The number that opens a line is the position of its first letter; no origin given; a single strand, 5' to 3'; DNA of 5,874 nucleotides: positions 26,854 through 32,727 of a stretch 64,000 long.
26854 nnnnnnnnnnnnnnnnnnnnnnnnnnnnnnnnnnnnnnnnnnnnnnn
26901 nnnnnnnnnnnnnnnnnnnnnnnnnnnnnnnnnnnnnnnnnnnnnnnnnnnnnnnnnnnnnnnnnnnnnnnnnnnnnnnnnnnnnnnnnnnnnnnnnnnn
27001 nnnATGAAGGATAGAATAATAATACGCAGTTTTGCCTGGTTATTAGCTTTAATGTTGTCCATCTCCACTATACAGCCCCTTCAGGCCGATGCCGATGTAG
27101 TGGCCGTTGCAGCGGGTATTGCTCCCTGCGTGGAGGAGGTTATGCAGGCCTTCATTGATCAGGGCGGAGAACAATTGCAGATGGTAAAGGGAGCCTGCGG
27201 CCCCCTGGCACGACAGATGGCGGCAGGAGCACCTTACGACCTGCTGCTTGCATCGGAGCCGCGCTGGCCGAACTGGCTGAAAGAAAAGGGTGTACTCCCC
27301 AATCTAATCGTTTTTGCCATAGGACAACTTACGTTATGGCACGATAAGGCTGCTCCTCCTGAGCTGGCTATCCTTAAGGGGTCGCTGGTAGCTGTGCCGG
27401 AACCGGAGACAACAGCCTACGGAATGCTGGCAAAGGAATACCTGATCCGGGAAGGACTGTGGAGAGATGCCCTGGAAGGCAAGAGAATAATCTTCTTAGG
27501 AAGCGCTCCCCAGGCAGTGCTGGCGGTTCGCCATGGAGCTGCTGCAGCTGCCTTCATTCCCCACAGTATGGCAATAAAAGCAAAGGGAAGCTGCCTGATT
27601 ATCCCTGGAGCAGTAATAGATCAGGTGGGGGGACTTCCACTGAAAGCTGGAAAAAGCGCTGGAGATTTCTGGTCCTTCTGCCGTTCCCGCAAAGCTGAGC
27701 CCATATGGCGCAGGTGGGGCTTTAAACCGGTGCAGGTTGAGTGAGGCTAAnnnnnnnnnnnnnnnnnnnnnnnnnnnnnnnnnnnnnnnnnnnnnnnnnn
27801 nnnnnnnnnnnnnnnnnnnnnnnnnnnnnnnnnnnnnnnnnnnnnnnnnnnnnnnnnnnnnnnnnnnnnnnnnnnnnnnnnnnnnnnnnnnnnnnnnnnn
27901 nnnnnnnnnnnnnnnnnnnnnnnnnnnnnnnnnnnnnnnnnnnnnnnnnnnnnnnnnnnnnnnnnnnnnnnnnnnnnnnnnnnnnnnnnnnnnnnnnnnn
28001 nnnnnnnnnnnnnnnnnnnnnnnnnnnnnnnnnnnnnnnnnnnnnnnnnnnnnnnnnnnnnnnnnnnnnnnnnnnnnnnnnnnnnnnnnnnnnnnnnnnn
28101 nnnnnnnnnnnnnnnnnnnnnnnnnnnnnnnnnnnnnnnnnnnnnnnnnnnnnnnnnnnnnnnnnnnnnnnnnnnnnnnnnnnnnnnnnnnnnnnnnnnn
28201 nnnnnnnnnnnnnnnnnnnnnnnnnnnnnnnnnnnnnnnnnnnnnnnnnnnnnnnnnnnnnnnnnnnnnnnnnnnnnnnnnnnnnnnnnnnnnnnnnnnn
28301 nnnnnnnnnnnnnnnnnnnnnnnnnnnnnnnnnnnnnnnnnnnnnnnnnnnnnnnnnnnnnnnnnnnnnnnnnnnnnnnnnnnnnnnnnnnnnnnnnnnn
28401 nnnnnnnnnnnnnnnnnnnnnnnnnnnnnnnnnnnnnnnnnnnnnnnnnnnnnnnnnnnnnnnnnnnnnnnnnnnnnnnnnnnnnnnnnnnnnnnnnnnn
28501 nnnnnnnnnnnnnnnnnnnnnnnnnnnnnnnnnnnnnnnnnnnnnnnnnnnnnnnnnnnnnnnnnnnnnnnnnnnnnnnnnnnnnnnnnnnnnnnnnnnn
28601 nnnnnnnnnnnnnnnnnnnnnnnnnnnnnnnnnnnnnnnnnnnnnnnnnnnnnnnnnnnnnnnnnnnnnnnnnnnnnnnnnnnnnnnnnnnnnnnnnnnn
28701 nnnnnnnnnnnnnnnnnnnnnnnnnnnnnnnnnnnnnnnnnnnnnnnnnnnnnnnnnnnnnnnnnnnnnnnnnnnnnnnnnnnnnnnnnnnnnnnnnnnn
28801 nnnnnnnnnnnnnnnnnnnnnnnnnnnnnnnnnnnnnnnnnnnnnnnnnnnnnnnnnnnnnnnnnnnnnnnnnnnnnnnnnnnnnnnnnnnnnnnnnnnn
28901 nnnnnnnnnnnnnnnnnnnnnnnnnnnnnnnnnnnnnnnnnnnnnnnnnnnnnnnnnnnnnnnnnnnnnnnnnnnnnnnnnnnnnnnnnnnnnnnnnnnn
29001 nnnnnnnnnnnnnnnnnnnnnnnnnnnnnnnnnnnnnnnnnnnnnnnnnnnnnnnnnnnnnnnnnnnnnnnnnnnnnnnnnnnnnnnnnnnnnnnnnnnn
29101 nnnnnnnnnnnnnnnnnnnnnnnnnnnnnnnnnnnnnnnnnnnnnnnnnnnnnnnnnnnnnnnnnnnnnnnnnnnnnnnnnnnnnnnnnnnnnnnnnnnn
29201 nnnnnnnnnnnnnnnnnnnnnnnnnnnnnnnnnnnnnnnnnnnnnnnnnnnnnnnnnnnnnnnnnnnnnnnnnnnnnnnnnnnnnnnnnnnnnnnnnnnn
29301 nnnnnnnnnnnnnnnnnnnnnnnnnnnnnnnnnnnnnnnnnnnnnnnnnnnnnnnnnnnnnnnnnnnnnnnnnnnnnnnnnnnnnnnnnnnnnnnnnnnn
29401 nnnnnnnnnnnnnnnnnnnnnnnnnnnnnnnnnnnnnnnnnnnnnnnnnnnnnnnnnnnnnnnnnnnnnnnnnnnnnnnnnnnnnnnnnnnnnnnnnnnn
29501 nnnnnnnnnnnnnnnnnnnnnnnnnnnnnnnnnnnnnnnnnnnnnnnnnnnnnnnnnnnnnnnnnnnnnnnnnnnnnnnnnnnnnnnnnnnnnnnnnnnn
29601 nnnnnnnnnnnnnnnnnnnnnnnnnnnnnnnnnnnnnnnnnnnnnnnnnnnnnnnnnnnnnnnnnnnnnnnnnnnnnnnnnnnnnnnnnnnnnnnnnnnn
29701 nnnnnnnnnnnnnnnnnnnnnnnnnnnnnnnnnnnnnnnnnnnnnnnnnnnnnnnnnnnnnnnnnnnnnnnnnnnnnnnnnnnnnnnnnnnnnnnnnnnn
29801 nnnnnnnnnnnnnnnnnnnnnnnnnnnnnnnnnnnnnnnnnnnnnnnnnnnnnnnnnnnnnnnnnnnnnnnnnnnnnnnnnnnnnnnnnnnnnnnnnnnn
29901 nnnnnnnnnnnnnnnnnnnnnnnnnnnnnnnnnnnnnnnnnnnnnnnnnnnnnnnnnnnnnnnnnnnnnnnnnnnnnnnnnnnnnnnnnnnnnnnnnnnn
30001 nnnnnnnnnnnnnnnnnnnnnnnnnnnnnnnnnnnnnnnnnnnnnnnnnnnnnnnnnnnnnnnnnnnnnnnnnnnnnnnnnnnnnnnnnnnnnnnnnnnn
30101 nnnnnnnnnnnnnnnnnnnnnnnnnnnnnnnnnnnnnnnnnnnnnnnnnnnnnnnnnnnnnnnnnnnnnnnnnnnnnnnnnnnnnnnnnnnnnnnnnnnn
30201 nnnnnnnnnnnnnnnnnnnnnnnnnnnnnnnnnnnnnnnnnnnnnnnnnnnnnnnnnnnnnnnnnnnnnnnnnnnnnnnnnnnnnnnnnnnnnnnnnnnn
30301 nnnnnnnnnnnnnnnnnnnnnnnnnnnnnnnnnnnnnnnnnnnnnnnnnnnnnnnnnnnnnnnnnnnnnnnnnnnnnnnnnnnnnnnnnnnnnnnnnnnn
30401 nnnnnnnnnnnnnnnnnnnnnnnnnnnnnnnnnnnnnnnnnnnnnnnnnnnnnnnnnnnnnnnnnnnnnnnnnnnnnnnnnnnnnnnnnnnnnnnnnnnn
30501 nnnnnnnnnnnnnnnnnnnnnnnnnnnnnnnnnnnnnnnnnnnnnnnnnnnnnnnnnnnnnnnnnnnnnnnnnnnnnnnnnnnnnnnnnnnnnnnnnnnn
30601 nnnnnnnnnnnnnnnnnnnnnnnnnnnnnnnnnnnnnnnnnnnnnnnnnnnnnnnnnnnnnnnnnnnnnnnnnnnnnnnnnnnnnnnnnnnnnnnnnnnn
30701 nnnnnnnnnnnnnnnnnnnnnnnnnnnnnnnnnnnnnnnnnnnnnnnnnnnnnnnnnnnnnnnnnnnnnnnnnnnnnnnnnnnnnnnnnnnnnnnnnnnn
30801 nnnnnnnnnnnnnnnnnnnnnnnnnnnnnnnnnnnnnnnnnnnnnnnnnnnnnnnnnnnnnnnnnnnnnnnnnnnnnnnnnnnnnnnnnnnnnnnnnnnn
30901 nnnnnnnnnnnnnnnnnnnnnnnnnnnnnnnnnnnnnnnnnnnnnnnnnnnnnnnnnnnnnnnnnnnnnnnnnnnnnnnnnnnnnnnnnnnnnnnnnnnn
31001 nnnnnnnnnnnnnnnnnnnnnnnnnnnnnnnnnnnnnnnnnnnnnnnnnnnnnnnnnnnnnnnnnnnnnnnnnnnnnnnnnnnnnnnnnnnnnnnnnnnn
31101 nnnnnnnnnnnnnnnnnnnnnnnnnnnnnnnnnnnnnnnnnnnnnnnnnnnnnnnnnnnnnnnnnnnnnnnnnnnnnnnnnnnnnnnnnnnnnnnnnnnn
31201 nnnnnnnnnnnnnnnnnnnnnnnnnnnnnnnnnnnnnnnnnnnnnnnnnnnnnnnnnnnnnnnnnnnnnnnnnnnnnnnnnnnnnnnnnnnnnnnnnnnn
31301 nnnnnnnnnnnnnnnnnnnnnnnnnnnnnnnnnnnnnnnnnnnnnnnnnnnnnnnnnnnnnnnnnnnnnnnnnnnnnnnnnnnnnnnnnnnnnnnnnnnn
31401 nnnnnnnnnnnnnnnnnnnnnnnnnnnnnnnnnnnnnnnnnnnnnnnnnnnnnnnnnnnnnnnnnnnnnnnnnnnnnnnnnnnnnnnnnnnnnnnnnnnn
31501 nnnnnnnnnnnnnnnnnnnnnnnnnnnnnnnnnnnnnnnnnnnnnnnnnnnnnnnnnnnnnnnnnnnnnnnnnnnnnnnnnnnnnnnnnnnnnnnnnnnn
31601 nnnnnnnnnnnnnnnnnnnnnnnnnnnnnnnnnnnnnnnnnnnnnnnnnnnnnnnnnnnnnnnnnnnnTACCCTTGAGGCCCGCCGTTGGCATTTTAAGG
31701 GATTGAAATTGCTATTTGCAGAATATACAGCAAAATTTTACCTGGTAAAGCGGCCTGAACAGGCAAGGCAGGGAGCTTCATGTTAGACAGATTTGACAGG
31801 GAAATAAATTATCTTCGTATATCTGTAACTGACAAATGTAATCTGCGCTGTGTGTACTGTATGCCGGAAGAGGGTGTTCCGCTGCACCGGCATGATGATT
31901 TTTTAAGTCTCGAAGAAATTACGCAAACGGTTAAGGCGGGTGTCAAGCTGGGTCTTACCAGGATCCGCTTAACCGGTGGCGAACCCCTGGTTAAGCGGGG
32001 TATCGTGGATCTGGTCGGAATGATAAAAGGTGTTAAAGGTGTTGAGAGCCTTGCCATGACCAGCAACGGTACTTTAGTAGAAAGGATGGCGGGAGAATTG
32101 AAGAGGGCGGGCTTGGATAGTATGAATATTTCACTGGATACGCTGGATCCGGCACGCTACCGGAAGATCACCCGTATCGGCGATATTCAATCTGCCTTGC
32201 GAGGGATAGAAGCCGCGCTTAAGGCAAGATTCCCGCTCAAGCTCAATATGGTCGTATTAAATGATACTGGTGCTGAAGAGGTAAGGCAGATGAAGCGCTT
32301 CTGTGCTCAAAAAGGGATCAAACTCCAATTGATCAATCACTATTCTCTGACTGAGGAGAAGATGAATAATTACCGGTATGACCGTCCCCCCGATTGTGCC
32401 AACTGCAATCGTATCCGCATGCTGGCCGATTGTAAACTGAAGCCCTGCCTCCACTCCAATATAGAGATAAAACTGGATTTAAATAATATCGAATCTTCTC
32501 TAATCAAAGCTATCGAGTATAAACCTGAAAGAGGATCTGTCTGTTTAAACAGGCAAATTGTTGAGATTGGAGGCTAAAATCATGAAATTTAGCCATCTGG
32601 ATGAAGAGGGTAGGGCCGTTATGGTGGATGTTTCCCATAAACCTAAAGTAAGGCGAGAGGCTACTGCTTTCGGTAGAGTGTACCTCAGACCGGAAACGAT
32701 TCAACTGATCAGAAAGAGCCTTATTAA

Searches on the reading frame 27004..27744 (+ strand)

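Call 60: search_protein_families(library=pfam, proteins=[window:27004-27744:+], max_evalue=0.00001)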
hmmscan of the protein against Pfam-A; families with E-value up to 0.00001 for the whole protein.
window:27004-27744:+ (246 aa): 1 family
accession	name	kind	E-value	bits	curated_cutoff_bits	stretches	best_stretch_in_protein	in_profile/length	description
PF13531.11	SBP_bac_11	-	1.7e-26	93.9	25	1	33-241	3-227/227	Bacterial extracellular solute-binding protein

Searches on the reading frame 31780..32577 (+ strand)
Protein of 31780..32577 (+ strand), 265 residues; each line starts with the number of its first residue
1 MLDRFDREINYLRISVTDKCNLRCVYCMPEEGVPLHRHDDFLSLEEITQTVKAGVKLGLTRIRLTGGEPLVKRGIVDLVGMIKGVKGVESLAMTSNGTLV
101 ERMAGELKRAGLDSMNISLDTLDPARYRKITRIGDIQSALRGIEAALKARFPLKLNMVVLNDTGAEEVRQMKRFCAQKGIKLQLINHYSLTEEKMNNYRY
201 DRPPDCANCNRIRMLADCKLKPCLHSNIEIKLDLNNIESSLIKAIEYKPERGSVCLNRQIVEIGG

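Call 60: search_protein_families(library=pfam, proteins=[window:31780-32577:+], max_evalue=0.00001)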
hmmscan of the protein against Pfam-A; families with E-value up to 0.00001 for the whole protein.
window:31780-32577:+ (265 aa): 3 families
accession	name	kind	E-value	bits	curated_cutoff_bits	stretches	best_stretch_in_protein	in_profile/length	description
PF04055.27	Radical_SAM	-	1.3e-33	117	29.5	1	14-174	1-165/166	Radical SAM superfamily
PF06463.18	Mob_synth_C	-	1.2e-06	28.9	37.4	0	206-232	72-98/128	Molybdenum Cofactor Synthesis C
PF13353.11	Fer4_12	-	6.5e-06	26.9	22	0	18-120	13-114/137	4Fe-4S single cluster domain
